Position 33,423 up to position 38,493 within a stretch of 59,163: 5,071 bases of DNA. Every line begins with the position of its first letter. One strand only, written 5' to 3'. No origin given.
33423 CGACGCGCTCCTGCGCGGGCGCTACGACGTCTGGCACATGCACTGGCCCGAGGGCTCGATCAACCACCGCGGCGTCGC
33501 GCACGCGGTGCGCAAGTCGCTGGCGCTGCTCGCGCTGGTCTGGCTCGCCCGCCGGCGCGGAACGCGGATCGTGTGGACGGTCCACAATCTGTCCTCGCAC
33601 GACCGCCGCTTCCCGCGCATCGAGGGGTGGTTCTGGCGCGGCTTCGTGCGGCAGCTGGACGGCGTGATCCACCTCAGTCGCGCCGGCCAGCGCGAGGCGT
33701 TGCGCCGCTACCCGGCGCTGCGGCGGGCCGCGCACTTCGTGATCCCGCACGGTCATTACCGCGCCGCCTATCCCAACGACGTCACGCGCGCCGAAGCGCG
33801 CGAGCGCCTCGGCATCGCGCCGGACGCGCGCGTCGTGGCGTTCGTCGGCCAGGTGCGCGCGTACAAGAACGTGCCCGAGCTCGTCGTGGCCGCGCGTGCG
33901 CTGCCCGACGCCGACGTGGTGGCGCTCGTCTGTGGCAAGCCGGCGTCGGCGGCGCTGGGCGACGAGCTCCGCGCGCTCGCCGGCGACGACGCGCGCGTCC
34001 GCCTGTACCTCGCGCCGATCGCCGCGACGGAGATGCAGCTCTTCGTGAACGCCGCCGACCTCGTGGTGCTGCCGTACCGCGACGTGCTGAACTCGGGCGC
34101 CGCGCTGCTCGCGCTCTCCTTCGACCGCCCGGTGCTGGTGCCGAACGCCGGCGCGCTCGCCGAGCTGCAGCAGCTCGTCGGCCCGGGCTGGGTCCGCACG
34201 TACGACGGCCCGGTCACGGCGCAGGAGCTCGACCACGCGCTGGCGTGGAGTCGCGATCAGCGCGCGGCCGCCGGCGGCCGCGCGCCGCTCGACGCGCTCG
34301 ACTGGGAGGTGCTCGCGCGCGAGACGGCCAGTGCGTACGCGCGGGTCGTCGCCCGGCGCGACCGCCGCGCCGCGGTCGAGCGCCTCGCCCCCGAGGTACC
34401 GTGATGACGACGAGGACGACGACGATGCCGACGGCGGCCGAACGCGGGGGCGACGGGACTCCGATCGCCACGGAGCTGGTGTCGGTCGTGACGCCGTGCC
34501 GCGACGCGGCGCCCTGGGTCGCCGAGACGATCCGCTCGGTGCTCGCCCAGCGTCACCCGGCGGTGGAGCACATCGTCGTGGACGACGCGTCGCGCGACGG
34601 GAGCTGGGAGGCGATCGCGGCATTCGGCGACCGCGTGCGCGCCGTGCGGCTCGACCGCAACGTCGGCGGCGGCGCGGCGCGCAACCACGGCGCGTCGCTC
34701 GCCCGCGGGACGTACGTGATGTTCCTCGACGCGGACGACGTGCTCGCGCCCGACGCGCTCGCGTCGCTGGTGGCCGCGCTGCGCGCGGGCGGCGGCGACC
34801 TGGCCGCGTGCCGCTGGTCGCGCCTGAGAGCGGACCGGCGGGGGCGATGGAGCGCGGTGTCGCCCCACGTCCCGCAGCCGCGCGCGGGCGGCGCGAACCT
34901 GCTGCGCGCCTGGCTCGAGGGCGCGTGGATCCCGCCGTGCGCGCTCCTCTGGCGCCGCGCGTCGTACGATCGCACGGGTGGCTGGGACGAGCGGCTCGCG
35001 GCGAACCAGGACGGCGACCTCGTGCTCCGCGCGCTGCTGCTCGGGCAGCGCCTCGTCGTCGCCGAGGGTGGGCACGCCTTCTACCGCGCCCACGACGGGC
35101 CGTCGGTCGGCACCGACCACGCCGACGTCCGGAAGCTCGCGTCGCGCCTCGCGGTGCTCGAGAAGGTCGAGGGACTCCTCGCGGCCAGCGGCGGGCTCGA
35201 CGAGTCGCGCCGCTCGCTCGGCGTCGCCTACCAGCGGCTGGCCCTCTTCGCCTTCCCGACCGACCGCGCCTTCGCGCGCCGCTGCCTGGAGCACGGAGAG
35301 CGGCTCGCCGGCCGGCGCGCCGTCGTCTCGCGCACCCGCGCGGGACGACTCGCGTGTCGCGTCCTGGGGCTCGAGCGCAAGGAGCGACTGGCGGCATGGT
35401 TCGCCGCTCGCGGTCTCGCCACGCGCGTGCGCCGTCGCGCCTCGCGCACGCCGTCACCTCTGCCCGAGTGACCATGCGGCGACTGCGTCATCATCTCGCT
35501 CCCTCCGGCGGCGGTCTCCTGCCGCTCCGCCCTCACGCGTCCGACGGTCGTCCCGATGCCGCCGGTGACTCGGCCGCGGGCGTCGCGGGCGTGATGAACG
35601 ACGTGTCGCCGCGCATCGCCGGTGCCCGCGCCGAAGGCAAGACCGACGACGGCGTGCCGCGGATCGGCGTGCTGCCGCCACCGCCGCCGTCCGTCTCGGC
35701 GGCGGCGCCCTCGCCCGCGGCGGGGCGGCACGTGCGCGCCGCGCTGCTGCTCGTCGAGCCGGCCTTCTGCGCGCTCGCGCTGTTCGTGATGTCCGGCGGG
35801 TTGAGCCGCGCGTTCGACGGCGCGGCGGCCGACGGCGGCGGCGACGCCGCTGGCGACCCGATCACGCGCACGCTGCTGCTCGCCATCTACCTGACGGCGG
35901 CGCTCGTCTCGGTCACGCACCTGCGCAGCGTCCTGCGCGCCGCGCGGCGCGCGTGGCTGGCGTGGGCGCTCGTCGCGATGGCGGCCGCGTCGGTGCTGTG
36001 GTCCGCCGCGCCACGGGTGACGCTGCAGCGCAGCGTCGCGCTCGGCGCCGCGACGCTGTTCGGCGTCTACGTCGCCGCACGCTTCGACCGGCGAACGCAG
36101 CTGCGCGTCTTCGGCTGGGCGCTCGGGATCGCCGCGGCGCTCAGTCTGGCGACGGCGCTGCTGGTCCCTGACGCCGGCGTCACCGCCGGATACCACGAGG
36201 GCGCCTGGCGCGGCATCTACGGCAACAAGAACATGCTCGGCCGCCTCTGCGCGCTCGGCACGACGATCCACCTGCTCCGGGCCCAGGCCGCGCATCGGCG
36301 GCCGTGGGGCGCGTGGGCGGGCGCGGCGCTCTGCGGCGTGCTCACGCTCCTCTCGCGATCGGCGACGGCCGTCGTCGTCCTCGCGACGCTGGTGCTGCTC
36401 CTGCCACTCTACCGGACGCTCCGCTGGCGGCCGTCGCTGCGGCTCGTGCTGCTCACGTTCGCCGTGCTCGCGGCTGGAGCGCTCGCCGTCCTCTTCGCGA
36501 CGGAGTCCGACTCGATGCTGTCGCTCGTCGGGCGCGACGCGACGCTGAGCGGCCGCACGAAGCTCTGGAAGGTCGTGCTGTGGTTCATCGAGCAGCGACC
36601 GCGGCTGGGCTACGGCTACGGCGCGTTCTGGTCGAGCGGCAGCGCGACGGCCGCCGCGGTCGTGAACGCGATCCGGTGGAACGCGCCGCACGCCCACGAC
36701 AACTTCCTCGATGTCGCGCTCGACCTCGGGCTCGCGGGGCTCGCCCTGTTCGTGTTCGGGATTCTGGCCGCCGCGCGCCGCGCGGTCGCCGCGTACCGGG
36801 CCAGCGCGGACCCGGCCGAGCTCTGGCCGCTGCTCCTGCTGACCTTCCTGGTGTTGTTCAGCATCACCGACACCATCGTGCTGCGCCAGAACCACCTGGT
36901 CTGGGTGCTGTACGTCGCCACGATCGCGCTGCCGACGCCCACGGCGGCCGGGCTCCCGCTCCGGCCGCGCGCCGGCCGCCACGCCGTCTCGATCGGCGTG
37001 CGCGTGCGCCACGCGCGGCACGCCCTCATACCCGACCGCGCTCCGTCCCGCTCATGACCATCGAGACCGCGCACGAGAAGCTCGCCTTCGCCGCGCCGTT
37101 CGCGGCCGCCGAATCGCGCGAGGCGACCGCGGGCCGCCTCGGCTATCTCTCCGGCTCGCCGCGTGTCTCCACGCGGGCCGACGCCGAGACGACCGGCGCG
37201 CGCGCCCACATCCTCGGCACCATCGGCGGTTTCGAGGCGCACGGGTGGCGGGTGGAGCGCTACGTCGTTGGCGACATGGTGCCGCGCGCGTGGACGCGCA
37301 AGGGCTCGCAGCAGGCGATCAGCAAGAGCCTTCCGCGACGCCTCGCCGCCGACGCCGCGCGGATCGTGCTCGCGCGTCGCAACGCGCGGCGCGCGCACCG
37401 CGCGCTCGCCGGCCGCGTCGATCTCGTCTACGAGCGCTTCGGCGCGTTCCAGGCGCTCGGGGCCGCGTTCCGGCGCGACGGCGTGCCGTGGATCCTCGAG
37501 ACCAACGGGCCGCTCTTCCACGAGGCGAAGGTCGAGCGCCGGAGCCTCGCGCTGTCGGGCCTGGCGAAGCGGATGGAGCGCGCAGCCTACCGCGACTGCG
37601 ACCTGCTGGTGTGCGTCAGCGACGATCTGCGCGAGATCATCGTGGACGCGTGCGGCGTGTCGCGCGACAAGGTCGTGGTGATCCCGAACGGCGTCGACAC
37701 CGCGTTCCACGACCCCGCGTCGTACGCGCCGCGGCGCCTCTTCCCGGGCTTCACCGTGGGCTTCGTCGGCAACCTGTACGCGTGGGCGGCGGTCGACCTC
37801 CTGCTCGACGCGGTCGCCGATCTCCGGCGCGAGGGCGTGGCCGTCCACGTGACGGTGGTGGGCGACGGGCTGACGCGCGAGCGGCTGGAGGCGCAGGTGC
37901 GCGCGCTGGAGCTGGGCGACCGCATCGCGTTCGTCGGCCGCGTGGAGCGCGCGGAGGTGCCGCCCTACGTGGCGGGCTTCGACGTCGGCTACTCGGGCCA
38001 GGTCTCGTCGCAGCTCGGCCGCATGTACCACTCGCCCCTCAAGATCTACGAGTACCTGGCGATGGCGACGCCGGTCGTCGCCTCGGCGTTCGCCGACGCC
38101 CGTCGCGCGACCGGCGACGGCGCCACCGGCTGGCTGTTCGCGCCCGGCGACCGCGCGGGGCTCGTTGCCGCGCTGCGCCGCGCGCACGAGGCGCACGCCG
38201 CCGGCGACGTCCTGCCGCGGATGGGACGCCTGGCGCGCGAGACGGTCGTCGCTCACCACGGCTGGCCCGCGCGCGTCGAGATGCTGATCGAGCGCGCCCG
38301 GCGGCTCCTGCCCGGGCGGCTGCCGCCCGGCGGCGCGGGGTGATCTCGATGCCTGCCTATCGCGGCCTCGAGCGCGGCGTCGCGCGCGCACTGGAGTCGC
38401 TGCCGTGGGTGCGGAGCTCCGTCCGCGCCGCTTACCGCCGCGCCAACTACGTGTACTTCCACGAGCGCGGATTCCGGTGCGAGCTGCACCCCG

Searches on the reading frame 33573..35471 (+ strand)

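Call 39: search_protein_families(library=pfam, proteins=[window:33573-35471:+], max_evalue=0.00001)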
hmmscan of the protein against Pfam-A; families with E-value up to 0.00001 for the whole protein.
window:33573-35471:+ (632 aa): 3 families
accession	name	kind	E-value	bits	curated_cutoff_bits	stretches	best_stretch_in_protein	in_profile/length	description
PF00535.33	Glycos_transf_2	-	1.9e-32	113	23.3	1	304-463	1-163/168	Glycosyl transferase family 2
PF13641.12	Glyco_tranf_2_3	-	2.8e-15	57.4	27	1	303-497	3-204/230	Glycosyltransferase like family 2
PF10111.15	Glyco_tranf_2_2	-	2.5e-14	53.9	27.3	1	311-400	10-103/276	Glycosyltransferase like family 2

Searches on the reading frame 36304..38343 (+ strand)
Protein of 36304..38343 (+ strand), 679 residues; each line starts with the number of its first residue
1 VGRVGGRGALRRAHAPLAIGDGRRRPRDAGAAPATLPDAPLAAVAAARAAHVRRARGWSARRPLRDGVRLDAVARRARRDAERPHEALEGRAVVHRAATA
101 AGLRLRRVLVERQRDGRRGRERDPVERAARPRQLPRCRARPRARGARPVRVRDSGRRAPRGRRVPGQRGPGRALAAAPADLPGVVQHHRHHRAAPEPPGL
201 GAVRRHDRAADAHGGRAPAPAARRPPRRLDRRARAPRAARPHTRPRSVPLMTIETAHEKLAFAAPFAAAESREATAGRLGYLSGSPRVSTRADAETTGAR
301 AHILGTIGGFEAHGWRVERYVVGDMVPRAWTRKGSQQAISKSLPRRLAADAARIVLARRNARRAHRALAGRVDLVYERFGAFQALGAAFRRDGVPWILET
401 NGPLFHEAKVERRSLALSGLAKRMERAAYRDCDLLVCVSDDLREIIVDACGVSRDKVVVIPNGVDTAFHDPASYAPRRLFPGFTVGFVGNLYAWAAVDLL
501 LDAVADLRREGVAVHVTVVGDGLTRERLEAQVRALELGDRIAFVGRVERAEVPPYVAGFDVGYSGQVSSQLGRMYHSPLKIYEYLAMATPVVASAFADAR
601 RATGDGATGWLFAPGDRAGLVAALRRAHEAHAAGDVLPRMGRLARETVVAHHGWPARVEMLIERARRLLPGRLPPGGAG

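Call 39: search_protein_families(library=pfam, proteins=[window:36304-38343:+], max_evalue=0.00001)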
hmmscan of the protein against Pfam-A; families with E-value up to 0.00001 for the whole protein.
window:36304-38343:+ (679 aa): 3 families
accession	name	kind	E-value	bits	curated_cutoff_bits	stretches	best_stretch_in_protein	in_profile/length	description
PF13692.12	Glyco_trans_1_4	-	1.1e-22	81.3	27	1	483-627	2-139/142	Glycosyl transferases group 1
PF00534.26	Glycos_transf_1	-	3.4e-18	66.2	26.4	1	484-628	17-156/172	Glycosyl transferases group 1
PF13439.12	Glyco_transf_4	-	1.1e-16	61.8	28.5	1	298-467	3-169/170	Glycosyltransferase Family 4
